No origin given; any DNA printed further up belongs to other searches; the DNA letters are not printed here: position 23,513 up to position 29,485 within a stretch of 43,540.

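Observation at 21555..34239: Six-gene, translationally coupled ABC/FtsX membrane supercluster with no characterised counterpart that I recognise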

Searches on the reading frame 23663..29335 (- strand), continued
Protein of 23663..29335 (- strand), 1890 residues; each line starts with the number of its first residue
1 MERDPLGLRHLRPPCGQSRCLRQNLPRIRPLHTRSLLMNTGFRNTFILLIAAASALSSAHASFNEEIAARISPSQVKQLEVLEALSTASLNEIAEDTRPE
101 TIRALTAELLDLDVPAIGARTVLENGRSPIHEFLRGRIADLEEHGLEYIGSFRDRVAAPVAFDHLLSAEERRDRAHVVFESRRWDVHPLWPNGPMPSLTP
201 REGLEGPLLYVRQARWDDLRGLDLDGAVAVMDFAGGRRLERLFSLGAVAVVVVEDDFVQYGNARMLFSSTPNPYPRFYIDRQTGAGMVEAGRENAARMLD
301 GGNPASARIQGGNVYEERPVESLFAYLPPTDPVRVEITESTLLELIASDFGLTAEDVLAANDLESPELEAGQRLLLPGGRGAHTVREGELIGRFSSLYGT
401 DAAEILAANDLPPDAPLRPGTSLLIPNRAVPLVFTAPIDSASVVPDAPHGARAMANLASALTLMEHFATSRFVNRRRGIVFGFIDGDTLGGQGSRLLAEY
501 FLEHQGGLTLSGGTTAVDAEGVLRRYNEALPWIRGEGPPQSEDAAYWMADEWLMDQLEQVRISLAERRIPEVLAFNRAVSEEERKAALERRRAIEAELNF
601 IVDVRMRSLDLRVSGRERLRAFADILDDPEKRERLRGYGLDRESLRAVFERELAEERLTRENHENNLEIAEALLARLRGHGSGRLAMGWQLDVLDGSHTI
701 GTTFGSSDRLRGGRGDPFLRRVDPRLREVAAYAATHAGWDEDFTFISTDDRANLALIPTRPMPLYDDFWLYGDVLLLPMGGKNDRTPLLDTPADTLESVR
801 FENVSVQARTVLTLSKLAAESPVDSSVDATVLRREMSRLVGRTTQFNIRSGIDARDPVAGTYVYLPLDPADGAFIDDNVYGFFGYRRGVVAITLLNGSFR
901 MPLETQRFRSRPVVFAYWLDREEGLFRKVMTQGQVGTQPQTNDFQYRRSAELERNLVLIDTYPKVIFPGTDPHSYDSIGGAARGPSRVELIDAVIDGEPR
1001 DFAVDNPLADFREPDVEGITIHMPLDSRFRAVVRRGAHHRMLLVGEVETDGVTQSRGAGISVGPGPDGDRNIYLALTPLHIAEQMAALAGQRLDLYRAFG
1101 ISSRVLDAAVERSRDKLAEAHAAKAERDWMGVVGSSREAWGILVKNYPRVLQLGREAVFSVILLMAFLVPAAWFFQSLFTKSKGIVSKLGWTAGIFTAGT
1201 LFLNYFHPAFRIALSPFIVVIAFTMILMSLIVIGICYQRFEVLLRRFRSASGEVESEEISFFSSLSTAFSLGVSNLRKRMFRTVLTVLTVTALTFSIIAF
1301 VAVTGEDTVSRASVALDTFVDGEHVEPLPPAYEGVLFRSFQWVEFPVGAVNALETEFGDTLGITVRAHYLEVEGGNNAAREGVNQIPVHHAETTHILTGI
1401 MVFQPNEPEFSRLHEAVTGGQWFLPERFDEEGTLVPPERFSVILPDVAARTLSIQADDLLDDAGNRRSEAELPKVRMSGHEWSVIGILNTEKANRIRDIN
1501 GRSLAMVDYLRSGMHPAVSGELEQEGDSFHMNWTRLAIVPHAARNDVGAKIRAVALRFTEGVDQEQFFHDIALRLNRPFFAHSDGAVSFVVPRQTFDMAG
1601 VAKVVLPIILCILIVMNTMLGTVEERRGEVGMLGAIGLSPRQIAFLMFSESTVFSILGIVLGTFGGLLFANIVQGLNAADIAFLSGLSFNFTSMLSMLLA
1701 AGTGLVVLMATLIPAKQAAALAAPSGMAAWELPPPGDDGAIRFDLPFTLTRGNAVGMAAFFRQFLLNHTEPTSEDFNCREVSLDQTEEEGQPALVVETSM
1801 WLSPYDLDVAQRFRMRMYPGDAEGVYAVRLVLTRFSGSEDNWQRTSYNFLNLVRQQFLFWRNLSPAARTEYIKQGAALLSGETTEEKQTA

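Call 16: find_encoding_contigs(protein=P0035, flank=10000, max_places=1)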
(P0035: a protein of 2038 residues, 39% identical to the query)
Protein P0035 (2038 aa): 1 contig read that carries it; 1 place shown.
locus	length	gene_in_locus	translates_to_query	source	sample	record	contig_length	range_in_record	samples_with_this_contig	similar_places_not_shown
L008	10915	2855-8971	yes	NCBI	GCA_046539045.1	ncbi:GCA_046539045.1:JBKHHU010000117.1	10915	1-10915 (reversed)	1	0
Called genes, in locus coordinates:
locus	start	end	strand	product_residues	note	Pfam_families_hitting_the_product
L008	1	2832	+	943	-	PF20581:DUF6785, PF20580:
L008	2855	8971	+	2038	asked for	PF01476:LysM (faint), PF02687:FtsX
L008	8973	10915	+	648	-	?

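Call 17: search_solved_structures(query=window:23663-29224:-, max_evalue=1)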
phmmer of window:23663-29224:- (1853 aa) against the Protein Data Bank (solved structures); distinct sequences matched with E-value up to 1: 15.
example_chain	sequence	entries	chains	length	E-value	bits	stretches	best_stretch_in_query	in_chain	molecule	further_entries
4uz2_A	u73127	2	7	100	4.6e-05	24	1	305-390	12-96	CELL WALL-BINDING ENDOPEPTIDASE-RELATED PROTEIN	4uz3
4s3k_A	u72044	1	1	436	0.00012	22.7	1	308-390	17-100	Spore germination protein YaaH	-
4xcm_A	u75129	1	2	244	0.00025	21.6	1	306-392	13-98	Cell wall-binding endopeptidase-related protein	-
9w37_A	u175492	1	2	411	0.00084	19.8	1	1561-1684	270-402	LolF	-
9w2w_A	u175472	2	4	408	0.0011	19.4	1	1561-1683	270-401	LolF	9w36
9w35_A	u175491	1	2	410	0.0012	19.3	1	1561-1683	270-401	LolF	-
7arh_C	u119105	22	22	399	0.0016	18.9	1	1560-1685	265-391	Lipoprotein-releasing ABC transporter permease subunit LolC | Lipo-releasing system transmembrane protein lolC | Lipoprotein-releasing system transmembrane prot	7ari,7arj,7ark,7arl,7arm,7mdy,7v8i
5nik_J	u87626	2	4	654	0.0029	18.1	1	1513-1686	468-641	Macrolide export ATP-binding/permease protein MacB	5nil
7mdx_A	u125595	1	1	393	0.0035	17.8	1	1560-1684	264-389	Lipoprotein-releasing system transmembrane protein LolC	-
9o9x_C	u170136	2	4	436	0.0054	17.1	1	1568-1681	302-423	ABC transporter permease YtrF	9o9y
9ugg_E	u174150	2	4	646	0.027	14.9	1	1565-1674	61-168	Lantibiotic ABC transporter permease PsdB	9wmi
5lil_A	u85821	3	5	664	0.07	13.5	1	1540-1686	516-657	Macrolide export ATP-binding/permease protein MacB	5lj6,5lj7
4s3j_A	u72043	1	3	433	0.16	12.3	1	308-425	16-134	Cortical-lytic enzyme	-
4b8v_A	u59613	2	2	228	0.36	11.1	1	297-391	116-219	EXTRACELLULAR PROTEIN 6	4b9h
5xu1_M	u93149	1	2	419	0.66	10.2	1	1544-1683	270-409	ABC transporter permeae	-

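Call 49: search_solved_structures(query=A3, max_evalue=1, show_alignments=0)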
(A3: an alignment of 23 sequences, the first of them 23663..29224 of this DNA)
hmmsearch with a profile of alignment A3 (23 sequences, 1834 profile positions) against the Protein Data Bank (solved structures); distinct sequences matched with E-value up to 1: 47.
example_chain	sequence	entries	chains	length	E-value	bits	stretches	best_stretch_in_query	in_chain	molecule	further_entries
4uz2_A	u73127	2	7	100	5.3e-16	60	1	292-386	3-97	CELL WALL-BINDING ENDOPEPTIDASE-RELATED PROTEIN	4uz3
4xcm_A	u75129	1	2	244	5.8e-15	56.6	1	292-386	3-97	Cell wall-binding endopeptidase-related protein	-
9o9x_C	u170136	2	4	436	3.9e-12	47.2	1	1551-1666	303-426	ABC transporter permease YtrF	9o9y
9w37_A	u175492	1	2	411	5.6e-10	40.1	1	1500-1666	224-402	LolF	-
9w35_A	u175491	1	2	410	7.1e-10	39.7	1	1500-1666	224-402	LolF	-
9w2w_A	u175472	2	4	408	7.2e-10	39.7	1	1500-1666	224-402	LolF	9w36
4s3k_A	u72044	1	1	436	8.8e-10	39.4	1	294-386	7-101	Spore germination protein YaaH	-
7arh_C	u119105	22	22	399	1e-09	39.2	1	1545-1666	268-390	Lipoprotein-releasing ABC transporter permease subunit LolC | Lipo-releasing system transmembrane protein lolC | Lipoprotein-releasing system transmembrane prot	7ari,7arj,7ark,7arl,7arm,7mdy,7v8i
7mdx_A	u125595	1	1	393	1.2e-09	39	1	1545-1666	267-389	Lipoprotein-releasing system transmembrane protein LolC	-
5lil_A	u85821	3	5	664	2.4e-09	38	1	1497-1666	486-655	Macrolide export ATP-binding/permease protein MacB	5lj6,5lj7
7arh_E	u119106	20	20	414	2.5e-09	37.9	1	1480-1665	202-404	Lipoprotein-releasing system transmembrane protein LolE | Lipoprotein transporter subunit LolE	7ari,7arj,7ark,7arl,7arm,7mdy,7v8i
7mdx_B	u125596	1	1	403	2.5e-09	37.9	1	1480-1665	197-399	Lipoprotein-releasing system transmembrane protein LolE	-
4s3j_A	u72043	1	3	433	3e-09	37.6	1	294-388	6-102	Cortical-lytic enzyme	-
5nik_J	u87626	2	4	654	4.1e-09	37.2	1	1497-1666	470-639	Macrolide export ATP-binding/permease protein MacB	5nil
4b8v_A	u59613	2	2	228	5.4e-09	36.8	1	291-393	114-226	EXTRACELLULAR PROTEIN 6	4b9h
5gko_A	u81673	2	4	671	1.2e-07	32.3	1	1493-1666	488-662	Macrolide export ATP-binding/permease protein MacB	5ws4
2ek8_A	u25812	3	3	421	4.6e-06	27.1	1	162-219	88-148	Aminopeptidase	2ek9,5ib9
5xu1_M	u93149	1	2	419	0.0046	17.1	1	1557-1666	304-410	ABC transporter permeae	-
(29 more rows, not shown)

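Call 52: search_protein_families(library=pfam, proteins=[L003:20160-22124:+, L003:22188-24095:+, L001:19130-21046:+], max_evalue=0.1)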
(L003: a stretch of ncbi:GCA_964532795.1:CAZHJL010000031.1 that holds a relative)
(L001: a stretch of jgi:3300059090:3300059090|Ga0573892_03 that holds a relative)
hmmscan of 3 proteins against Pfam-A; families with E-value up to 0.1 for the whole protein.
L003:20160-22124:+ (654 aa): 0 families

L003:22188-24095:+ (635 aa): 0 families

L001:19130-21046:+ (638 aa): 0 families

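Call 78: search_protein_families(library=pfam, proteins=[P0042, P0043], max_evalue=0.01)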
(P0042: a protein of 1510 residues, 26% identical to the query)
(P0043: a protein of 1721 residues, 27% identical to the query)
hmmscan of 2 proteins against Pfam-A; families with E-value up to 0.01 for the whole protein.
P0042 (1510 aa): 3 families
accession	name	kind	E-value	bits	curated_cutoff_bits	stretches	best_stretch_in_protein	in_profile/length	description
PF02687.27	FtsX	-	8.2e-14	52.1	25.5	1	1238-1348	4-116/120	FtsX-like permease C-terminal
PF04389.22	Peptidase_M28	-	1.1e-09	38.7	21.3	1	242-326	1-81/193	Peptidase family M28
PF12704.14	MacB_PCD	-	1.9e-05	25.5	27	1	1048-1145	87-177/207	MacB-like periplasmic core domain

P0043 (1721 aa): 2 families
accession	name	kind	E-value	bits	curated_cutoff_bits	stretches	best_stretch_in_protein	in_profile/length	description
PF02687.27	FtsX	-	7.5e-16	58.7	25.5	1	1429-1538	6-117/120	FtsX-like permease C-terminal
PF04389.22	Peptidase_M28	-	7.6e-07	29.5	21.3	1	262-341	3-77/193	Peptidase family M28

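Call 83: search_protein_families(library=padloc, proteins=[window:23663-29224:-], max_evalue=0.001)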
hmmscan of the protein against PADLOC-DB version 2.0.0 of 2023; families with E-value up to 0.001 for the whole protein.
window:23663-29224:- (1853 aa): 2 families
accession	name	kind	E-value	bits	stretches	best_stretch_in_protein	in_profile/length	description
PDLC01991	CARF_m8--CARF_LolE_TM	-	1.9e-45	153.3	1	1068-1825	23-681/810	-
PDLC01990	CARF_m8--CARF_Beta-galactosidase_LolE_TM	-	1.9e-17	59.9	2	1557-1720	1407-1564/1791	-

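Call 90: search_protein_families(library=padloc, proteins=[P0044], max_evalue=1)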
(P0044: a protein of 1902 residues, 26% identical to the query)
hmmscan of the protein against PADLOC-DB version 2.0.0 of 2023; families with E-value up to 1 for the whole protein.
P0044 (1902 aa): 2 families
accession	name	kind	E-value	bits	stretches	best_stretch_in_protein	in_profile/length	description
PDLC01991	CARF_m8--CARF_LolE_TM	-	1.1e-36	124.3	1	1172-1743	49-562/810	-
PDLC01990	CARF_m8--CARF_Beta-galactosidase_LolE_TM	-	8.5e-23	77.7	2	1601-1742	1401-1539/1791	-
